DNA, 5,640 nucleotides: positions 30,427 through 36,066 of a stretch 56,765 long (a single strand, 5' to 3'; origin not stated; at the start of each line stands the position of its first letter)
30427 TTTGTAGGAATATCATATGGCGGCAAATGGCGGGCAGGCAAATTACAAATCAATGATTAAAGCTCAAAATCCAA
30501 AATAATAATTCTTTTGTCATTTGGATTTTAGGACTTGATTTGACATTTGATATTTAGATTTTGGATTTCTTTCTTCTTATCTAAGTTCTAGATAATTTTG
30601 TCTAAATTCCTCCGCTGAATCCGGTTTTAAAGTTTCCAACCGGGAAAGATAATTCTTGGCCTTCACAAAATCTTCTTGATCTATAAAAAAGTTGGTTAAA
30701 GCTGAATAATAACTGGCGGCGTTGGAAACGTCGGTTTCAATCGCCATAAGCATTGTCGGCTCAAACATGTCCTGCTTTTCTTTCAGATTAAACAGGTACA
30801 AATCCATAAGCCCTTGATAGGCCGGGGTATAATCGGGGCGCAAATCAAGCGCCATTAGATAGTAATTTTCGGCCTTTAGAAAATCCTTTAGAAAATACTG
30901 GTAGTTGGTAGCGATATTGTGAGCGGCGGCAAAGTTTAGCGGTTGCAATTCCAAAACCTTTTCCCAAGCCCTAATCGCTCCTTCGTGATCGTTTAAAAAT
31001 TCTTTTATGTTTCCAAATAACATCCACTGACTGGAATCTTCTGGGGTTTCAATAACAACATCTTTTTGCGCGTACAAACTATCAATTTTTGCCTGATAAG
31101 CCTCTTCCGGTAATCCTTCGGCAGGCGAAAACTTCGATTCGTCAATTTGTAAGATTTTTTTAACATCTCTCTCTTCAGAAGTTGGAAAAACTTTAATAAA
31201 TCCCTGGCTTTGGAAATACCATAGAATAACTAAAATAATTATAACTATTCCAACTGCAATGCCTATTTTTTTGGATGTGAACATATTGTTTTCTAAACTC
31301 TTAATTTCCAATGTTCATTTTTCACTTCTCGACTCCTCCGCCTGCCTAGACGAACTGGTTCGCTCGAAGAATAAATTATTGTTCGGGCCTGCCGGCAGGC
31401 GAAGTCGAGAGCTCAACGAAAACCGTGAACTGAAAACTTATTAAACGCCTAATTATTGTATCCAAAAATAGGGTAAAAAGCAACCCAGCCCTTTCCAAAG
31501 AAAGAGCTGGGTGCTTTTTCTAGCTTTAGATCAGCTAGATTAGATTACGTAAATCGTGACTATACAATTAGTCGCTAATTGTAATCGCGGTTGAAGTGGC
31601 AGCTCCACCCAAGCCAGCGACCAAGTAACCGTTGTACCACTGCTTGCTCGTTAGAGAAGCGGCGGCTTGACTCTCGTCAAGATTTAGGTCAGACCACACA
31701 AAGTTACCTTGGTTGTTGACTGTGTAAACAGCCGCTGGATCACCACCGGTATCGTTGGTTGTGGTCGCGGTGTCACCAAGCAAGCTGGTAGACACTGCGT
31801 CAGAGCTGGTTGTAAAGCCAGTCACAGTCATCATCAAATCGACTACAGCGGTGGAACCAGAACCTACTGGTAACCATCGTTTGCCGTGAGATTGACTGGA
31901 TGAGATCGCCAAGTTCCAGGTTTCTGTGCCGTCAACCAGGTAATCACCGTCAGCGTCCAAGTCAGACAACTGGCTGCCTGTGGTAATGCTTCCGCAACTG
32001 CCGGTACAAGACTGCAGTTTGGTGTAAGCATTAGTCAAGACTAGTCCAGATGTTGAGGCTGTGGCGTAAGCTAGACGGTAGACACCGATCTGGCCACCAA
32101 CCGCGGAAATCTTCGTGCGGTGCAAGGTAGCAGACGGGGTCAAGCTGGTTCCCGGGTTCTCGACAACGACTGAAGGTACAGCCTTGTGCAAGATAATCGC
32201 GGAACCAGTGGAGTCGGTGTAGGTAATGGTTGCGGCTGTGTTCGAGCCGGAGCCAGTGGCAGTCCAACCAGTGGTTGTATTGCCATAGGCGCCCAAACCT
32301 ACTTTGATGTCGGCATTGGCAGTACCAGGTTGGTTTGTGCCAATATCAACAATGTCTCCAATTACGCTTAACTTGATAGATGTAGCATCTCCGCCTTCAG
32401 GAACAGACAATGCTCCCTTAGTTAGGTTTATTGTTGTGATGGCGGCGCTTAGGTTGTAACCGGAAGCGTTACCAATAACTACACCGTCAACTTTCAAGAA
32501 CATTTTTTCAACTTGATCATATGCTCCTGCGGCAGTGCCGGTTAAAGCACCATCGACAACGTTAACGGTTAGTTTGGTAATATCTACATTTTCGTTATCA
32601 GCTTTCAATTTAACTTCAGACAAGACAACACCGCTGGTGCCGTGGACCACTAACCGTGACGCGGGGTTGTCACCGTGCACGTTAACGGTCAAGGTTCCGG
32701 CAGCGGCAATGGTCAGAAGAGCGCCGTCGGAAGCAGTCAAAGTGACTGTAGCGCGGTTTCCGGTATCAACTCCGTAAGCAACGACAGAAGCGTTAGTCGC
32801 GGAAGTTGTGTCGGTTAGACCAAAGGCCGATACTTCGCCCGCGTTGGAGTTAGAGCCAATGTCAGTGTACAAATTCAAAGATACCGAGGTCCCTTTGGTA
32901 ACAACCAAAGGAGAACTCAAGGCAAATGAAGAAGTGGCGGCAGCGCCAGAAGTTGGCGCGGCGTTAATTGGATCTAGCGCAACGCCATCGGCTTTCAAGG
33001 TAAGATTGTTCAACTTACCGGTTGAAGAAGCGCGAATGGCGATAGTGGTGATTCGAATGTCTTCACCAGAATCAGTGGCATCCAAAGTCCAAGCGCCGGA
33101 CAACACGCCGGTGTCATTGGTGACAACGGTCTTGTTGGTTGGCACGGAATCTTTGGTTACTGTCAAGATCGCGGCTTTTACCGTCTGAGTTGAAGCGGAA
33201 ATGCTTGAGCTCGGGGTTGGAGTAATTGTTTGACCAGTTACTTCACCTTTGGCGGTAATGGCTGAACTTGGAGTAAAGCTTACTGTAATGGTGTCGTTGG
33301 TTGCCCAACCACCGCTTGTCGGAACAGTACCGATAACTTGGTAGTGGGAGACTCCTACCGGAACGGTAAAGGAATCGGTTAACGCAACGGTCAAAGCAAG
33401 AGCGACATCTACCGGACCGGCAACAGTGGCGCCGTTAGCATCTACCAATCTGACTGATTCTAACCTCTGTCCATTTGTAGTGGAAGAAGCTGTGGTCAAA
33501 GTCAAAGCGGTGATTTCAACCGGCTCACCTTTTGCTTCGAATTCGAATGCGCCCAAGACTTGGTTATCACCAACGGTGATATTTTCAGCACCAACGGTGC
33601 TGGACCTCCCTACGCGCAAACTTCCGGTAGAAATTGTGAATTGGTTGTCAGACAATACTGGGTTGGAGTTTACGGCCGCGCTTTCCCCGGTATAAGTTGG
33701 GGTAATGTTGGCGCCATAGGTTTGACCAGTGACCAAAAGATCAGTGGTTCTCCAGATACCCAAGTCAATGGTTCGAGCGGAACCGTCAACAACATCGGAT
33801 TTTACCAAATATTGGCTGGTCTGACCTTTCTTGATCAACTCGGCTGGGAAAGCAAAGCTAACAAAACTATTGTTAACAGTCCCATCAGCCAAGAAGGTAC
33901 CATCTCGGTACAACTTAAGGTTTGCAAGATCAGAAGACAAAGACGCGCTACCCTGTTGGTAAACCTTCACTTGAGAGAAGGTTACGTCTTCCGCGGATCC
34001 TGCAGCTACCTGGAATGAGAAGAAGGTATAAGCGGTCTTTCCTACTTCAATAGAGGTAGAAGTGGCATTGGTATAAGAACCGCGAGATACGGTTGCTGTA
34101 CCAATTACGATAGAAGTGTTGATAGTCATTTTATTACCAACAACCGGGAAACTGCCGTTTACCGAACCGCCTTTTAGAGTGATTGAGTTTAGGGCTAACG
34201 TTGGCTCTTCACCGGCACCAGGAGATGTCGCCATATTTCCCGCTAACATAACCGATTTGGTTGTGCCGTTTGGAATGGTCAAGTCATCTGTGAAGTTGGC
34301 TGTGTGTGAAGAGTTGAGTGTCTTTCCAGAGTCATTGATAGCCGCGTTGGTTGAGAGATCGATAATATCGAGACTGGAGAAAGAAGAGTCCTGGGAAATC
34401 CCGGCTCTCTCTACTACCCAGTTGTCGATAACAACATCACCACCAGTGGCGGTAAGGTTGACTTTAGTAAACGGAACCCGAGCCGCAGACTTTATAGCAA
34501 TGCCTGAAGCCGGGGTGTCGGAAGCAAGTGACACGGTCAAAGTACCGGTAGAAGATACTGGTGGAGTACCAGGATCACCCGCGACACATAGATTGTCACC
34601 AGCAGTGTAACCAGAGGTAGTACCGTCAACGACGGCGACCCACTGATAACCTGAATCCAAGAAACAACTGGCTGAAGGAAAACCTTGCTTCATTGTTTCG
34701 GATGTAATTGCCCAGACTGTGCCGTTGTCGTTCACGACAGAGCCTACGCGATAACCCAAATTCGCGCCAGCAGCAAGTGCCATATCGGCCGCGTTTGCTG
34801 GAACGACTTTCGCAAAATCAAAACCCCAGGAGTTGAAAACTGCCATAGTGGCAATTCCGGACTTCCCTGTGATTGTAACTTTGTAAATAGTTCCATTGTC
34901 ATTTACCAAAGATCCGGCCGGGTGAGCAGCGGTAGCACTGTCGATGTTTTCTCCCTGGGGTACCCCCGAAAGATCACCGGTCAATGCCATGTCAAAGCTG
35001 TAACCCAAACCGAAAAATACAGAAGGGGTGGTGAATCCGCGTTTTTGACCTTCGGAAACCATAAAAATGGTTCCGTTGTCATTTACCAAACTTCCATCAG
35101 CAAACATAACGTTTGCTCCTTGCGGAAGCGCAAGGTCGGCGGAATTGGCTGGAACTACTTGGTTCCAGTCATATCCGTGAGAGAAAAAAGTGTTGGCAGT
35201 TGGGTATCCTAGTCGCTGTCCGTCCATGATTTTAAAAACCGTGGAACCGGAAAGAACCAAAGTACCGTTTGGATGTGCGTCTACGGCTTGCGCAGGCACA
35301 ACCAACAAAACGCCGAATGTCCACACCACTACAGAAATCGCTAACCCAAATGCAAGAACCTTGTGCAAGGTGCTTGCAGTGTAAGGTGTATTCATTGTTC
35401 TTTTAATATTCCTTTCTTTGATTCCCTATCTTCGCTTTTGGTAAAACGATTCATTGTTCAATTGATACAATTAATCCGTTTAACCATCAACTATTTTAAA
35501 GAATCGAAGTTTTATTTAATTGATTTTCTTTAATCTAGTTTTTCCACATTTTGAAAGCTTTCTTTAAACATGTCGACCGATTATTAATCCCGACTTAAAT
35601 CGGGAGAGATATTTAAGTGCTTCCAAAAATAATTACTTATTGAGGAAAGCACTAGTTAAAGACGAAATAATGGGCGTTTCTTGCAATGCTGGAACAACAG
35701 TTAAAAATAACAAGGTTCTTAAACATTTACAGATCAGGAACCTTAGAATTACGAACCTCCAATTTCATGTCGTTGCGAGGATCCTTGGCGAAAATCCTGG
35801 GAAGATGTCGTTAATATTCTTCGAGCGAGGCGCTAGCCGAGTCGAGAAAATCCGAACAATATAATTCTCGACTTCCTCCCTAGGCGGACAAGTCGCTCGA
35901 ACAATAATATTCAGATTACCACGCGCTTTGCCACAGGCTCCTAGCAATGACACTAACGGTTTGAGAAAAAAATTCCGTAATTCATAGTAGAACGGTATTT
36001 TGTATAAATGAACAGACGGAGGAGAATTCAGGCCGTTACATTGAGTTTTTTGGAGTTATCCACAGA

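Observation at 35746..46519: MITE-like ~245-bp inverted-repeat element, four copies interleaved with the type IV pilus genes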

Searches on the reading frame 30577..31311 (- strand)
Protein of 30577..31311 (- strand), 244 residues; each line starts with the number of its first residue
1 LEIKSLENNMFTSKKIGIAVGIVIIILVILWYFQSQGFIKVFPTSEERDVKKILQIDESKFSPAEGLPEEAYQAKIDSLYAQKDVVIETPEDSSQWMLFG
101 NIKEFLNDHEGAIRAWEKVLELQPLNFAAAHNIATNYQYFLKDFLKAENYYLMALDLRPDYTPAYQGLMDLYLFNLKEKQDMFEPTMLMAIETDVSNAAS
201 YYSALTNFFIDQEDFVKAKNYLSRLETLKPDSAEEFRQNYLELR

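Call 56: search_protein_families(library=pfam, proteins=[window:30577-31311:-], max_evalue=0.01)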
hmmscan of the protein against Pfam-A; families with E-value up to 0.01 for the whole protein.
window:30577-31311:- (244 aa): 7 families
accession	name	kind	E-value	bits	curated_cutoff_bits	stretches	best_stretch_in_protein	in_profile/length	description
PF23914.1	TPR_CcmH_CycH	-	9.3e-08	32.5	42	1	88-131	45-88/158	Cytochrome c-type biogenesis protein H TPR domain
PF07719.23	TPR_2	-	1.1e-06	28.7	27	0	100-126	8-34/34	Tetratricopeptide repeat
PF00515.34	TPR_1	-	1.9e-06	27.9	27.8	0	100-124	8-32/34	Tetratricopeptide repeat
PF13181.12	TPR_8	-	3.9e-06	27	25.7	0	96-124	4-32/34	Tetratricopeptide repeat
PF13428.12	TPR_14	-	5e-06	27.1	23.5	0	96-133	4-41/44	Tetratricopeptide repeat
PF13424.12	TPR_12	-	0.00069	20.2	30.1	1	106-159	23-76/77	Tetratricopeptide repeat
PF13371.12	TPR_9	-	0.0084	16.6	35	0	208-238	4-34/73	Tetratricopeptide repeat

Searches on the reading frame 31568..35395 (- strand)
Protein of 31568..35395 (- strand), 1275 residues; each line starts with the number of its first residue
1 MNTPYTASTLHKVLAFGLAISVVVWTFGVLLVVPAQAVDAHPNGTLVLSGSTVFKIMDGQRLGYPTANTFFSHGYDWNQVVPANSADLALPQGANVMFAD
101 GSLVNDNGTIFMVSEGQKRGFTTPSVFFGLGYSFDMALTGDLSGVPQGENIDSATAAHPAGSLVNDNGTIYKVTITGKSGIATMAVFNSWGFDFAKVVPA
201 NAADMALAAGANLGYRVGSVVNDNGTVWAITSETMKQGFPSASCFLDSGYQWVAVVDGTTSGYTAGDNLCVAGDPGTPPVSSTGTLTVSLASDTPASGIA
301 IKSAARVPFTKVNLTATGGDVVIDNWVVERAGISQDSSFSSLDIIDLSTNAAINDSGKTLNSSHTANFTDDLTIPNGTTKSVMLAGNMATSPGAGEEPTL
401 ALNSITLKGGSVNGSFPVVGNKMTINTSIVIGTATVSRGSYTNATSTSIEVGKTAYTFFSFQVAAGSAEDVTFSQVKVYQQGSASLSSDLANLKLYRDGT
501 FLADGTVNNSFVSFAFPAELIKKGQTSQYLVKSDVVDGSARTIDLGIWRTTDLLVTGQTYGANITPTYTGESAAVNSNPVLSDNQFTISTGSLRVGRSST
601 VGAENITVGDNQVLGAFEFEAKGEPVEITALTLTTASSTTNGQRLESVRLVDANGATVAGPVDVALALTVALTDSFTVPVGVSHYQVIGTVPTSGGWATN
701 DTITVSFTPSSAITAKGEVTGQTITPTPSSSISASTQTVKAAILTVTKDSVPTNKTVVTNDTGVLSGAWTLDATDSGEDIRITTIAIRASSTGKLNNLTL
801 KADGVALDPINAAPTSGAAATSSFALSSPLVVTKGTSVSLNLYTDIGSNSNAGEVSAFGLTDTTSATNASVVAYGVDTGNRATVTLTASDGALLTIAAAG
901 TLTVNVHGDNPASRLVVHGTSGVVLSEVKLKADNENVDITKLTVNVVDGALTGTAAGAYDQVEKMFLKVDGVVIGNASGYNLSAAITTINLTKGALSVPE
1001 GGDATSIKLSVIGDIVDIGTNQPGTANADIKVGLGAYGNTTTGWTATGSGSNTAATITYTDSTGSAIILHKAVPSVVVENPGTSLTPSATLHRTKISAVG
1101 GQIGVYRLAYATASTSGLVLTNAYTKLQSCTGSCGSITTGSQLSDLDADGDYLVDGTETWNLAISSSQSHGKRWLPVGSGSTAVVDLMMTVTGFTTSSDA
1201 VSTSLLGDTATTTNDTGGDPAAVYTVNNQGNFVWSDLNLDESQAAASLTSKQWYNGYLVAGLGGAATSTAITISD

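Call 56: search_protein_families(library=pfam, proteins=[window:31568-35395:-], max_evalue=0.01)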
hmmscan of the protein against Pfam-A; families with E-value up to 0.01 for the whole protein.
window:31568-35395:- (1275 aa): 1 family
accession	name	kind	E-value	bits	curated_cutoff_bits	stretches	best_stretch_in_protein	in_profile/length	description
PF24145.1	K1-lyase_N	-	1.1e-05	25.8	27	0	92-117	38-63/72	K1 capsule-specific polysaccharide lyase, N-terminal domain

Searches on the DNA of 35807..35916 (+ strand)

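Call 65: build_rna_model(alignment_id=A3)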
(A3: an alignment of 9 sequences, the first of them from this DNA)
Model R1 built from alignment A3 (9 sequences, 111 columns); structure: RNAalifold consensus.
model positions 109; base pairs 30; branch points 2; effective number of sequences 1.02; information 0.59 bits per position. Calibrated on 0.2 Mb of random sequence (short: E-values are rough).
structure used (alignment columns):
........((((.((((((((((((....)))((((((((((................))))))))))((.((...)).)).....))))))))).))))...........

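Call 66: search_with_rna_model(model_id=R1, sources=[window, L001, L002, L003, L004, L005, L006, L008, L009, L010, L011, L012, L013, L014, L015, L016, L021, L023, L025, L026, L027, L028], max_evalue=1)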
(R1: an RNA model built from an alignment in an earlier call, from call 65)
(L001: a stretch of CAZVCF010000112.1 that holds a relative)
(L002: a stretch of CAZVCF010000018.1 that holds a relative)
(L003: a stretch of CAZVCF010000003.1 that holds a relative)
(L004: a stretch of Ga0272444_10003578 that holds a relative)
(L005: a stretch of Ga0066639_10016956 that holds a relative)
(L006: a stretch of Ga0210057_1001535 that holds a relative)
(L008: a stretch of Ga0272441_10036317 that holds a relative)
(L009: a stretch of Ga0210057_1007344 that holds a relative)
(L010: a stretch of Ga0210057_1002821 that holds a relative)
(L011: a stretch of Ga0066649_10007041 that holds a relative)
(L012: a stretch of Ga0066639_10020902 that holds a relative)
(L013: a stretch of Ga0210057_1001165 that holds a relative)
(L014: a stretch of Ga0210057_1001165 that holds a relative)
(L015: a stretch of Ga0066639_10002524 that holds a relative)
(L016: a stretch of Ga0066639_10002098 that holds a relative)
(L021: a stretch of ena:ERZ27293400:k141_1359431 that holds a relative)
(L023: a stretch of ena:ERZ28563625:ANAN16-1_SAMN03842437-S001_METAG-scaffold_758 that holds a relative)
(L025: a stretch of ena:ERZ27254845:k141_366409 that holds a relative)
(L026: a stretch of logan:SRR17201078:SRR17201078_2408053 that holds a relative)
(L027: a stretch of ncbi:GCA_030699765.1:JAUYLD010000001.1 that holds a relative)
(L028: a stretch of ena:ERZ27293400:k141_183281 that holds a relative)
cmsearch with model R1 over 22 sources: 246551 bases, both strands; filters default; matches with E-value up to 1: 33.
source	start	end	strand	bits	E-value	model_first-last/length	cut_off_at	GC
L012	319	427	+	130.4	5e-37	1-109/109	no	0.47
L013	901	1009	-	130.4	5e-37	1-109/109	no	0.47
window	35807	35916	+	128.6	1.9e-36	1-109/109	no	0.45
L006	2997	3105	+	128.5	2e-36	1-109/109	no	0.49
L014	8987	9095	-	124.6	3.2e-35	1-109/109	no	0.43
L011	368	476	+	124.3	4e-35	1-109/109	no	0.41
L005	3901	4009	-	120.9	4.7e-34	1-109/109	no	0.48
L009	7546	7654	+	120.9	4.7e-34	1-109/109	no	0.48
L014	3793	3901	-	116.7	9.5e-33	1-109/109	no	0.49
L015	1087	1195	+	116.7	9.5e-33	1-109/109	no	0.49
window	46339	46474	-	111.6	3.8e-31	1-109/109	no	0.48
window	39166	39301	+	106.9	1.1e-29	1-109/109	no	0.5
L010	4374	4487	+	71.9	9.5e-19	1-109/109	no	0.39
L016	4112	4225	-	71.9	9.5e-19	1-109/109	no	0.39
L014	9718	9807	-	70.3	3e-18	1-109/109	no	0.46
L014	3909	3998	-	61.9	1.3e-15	1-109/109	no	0.43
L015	990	1079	+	61.9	1.3e-15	1-109/109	no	0.43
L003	3817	3904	-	29.6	1.5e-05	1-109/109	no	0.48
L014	8989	9097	+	29.4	1.7e-05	1-109/109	no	0.44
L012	317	425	-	23.9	0.00092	1-109/109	no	0.49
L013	903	1011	+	23.9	0.00092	1-109/109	no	0.49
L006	2995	3103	-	20.9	0.0078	1-109/109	no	0.5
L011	366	474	-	19.8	0.016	1-109/109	no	0.41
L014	3795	3903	+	16.6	0.16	1-109/109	no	0.49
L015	1085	1193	-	16.6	0.16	1-109/109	no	0.49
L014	9720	9809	+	15.4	0.38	1-109/109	no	0.47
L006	7603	7684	-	15.2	0.44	1-109/109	no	0.44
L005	3903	4011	+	15.2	0.45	1-109/109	no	0.5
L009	7544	7652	-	15.2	0.45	1-109/109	no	0.5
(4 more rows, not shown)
